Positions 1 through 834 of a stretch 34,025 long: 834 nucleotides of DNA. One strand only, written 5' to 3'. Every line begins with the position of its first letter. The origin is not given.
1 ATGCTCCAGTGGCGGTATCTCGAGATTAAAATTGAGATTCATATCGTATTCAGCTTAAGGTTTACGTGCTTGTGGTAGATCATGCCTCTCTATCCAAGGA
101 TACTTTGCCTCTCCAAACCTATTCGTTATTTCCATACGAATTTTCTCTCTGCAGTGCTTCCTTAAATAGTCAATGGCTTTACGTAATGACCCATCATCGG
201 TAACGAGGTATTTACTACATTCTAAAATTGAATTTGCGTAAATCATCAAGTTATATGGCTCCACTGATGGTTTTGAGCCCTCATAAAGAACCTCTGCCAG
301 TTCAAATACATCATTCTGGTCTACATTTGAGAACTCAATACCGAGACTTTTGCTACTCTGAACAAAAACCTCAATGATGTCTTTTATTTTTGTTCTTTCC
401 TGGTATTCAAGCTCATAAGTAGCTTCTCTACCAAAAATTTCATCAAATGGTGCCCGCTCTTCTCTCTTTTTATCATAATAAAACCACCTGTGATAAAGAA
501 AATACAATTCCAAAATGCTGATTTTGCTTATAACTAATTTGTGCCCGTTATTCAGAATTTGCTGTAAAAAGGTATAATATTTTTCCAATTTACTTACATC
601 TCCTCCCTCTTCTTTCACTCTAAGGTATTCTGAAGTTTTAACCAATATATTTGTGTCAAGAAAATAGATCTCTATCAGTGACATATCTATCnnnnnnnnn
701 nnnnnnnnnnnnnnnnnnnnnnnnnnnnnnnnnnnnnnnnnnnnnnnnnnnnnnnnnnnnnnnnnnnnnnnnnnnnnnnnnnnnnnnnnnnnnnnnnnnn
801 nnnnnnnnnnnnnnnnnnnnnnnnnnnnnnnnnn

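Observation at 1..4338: AT-rich island carrying a methyltransferase / unknown / AAA+ ATPase / PIN operon: candidate undescribed methylation-associated defence system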

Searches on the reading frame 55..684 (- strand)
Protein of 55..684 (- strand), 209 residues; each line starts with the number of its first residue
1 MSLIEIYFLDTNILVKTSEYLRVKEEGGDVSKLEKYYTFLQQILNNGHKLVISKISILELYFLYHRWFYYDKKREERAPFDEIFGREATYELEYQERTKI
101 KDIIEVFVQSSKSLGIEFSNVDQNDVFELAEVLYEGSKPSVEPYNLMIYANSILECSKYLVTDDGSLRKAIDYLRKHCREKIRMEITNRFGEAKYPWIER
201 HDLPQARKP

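Call 3: search_protein_families(library=pfam, proteins=[window:55-684:-], max_evalue=1)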
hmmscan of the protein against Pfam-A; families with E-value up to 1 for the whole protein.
window:55-684:- (209 aa): 5 families
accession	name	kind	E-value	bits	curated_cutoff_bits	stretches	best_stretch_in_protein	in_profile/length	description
PF01850.27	PIN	-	1.5e-05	26.1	23.6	1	8-169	2-116/120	PIN domain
PF16289.11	PIN_12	-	0.029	15.2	32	1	8-140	2-135/172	PIN domain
PF22606.2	Cdc6-ORC-like_ATPase_lid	-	0.094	13.1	27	1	156-176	31-51/60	Cdc6/ORC-like, ATPase lid domain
PF01321.24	Creatinase_N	-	0.14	13.1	22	0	67-133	47-110/128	Creatinase/Prolidase N-terminal domain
PF21805.3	Imm5_like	-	0.28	11.5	25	1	148-185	17-54/129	Imm-5 like putative immunity protein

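Call 4: search_protein_families(library=padloc, proteins=[window:55-684:-], max_evalue=1)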
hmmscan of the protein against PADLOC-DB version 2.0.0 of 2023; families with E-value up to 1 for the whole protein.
window:55-684:- (209 aa): 3 families
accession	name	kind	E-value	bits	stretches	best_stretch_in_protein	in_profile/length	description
PDLC01516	Csx21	-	0.00086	17.1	1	10-54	23-65/201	"CAS-III-A,CAS-III-D; associated"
PDLC01042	Csx21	-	0.0037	15.3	1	14-54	31-67/201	Type III-D associated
PDLC01485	Csx21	-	0.007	14.1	1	10-54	25-67/201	CAS-III-A; associated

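Call 5: search_protein_families(library=ncbifam, proteins=[window:55-684:-], max_evalue=1)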
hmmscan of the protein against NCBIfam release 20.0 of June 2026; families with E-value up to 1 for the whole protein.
window:55-684:- (209 aa): 2 families
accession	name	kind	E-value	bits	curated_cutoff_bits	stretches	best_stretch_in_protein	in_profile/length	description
TIGR02713.1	allophanate_hyd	equivalog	0.075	11.5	511.05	1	71-137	206-272/563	allophanate hydrolase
TIGR00116.1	tsf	equivalog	0.13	11.4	104.05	1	152-178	19-45/293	translation elongation factor Ts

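Call 121: search_solved_structures(query=A6, max_evalue=1)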
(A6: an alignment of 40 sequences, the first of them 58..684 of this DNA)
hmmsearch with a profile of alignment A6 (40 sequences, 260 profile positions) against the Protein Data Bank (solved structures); distinct sequences matched with E-value up to 1: 24.
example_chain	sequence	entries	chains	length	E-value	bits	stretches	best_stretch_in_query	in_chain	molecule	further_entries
1dc1_A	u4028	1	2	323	0.0037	19.7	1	183-217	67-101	BSOBI RESTRICTION ENDONUCLEASE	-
6dv1_A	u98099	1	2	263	0.019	17.3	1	117-186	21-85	Catenin alpha-1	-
4k1o_A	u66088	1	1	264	0.027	16.8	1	116-186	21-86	Catenin alpha-2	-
6o3e_A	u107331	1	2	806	0.038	16.4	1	117-186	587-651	Catenin alpha-1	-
4igg_A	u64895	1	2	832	0.038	16.3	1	117-186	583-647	Catenin alpha-1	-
7utj_G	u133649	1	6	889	0.041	16.2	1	117-186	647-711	Catenin alpha-1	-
6upv_M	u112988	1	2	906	0.043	16.2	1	117-186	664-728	Catenin alpha-1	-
9dva_F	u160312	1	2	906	0.043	16.2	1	117-186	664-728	Catenin alpha-1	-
4k1n_A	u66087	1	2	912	0.044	16.2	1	117-186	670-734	Catenin alpha-1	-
6duw_A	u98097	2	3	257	0.078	15.3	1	125-186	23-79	Catenin alpha-2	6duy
3nys_A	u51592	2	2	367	0.11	14.8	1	200-238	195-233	Aminotransferase WbpE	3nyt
3nyu_A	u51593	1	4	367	0.11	14.8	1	200-238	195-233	Aminotransferase WbpE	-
3nu7_A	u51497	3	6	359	0.11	14.8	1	200-238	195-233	Aminotransferase WbpE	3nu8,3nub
3zx6_A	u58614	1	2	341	0.14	14.5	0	141-209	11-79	HAMP, METHYL-ACCEPTING CHEMOTAXIS PROTEIN I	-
6wvt_K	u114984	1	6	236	0.16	14.3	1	125-186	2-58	Catenin alpha-1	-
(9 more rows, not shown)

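Call 122: search_protein_families(library=pfam, alignment_id=A6, max_evalue=0.01)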
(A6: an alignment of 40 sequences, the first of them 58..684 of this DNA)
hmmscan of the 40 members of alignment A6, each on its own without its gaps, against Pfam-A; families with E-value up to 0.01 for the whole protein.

A. member 1, window:58-684:- (209 aa): 1 family
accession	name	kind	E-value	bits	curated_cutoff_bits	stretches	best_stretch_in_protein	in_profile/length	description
PF01850.27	PIN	-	1.5e-05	26.1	23.6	1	8-169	2-116/120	PIN domain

B. families by the number of members that match (of 40 scanned): 8 families
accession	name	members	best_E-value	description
PF01850.27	PIN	18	1.2e-07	PIN domain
PF20385.3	DUF6680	1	0.0035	Family of unknown function (DUF6680)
PF06585.17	JHBP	1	0.0037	Haemolymph juvenile hormone binding protein (JHBP)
PF18634.6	RXLR_WY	1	0.0056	RXLR phytopathogen effector protein WY-domain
PF25397.1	DUF7887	1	0.0064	Domain of unknown function (DUF7887)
PF24151.2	ArlX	1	0.0067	ArlX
PF22181.1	TarS_linker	1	0.0068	Glycosyl transferase TarS linker domain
PF24256.1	DUF7457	1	0.0089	Family of unknown function (DUF7457)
